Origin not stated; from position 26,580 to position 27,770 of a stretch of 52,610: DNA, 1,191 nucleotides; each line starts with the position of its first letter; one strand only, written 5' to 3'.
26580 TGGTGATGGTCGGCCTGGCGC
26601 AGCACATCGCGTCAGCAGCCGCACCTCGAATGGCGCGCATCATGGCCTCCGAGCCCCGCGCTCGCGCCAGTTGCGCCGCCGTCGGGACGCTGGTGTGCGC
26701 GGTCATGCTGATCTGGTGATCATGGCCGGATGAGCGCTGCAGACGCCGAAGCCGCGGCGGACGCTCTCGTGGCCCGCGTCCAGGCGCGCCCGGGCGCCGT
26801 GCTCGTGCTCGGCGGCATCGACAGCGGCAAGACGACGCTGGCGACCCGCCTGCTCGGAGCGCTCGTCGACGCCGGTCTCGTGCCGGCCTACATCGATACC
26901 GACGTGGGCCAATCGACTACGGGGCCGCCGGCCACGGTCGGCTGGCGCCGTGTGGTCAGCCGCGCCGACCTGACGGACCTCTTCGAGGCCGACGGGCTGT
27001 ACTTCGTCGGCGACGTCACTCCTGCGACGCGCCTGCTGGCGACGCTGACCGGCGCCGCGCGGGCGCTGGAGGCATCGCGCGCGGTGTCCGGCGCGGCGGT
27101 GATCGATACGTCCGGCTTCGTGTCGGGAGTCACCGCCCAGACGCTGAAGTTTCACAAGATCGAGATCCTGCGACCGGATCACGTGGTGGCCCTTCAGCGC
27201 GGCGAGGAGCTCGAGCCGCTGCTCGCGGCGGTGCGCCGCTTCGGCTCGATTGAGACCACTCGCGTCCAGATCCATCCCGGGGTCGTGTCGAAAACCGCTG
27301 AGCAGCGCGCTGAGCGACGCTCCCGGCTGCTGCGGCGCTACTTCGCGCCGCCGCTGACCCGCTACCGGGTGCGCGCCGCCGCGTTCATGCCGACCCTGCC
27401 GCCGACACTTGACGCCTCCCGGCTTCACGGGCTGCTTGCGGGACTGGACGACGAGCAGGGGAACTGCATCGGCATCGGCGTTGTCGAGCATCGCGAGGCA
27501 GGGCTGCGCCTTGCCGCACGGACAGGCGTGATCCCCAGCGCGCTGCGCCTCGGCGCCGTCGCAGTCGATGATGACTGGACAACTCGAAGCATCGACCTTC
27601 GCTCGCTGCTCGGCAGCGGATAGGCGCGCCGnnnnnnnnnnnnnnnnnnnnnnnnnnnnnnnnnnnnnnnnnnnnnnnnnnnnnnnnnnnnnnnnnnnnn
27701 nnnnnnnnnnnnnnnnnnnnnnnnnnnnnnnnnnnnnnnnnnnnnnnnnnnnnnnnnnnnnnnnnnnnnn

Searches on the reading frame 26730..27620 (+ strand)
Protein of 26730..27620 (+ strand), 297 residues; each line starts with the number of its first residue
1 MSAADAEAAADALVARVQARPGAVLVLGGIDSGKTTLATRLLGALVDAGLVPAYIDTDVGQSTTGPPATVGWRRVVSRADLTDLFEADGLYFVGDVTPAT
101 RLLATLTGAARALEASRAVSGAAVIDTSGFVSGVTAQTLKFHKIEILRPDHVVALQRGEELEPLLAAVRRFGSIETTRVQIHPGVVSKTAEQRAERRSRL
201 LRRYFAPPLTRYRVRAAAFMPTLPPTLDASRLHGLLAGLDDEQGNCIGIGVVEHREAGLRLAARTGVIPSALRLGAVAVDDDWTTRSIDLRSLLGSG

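Call 6: search_protein_families(library=pfam, proteins=[window:26730-27620:+], max_evalue=0.1)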
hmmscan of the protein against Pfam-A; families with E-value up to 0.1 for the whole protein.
window:26730-27620:+ (297 aa): 6 families
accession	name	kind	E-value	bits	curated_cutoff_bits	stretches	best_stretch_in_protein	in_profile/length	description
PF16575.11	CLP1_P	-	1.1e-35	123.6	26.6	1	28-206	1-187/188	mRNA cleavage and polyadenylation factor CLP1 P-loop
PF01656.29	CbiA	-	0.0028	18.1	25.4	1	31-172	9-54/125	CobQ/CobB/MinD/ParA nucleotide binding domain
PF13191.12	AAA_16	-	0.014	16.4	32.6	1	11-87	14-85/167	AAA ATPase domain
PF03205.20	MobB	-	0.02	15.2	26.6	0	25-55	3-33/133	Molybdopterin guanine dinucleotide synthesis protein B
PF20720.3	nSTAND3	-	0.076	13.1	27.2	0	21-57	17-52/155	Novel STAND NTPase 3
PF00009.33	GTP_EFTU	-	0.092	12.8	26.5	0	24-43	6-25/188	Elongation factor Tu GTP binding domain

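Call 7: search_protein_families(library=ncbifam, proteins=[window:26730-27620:+], max_evalue=0.1)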
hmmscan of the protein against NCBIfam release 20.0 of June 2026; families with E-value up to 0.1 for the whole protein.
window:26730-27620:+ (297 aa): 3 families
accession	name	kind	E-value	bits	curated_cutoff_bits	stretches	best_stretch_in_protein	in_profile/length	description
TIGR02782.1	TrbB_P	equivalog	0.002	17.4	304.55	1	7-46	123-161/303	P-type conjugative transfer ATPase TrbB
TIGR03819.1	heli_sec_ATPase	hypoth_equivalog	0.003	16.8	373.15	1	7-45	164-202/340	TadA family conjugal transfer-associated ATPase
NF053861.1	DS8_antiphage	equivalog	0.0061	14.3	790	1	21-62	370-411/994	anti-phage protein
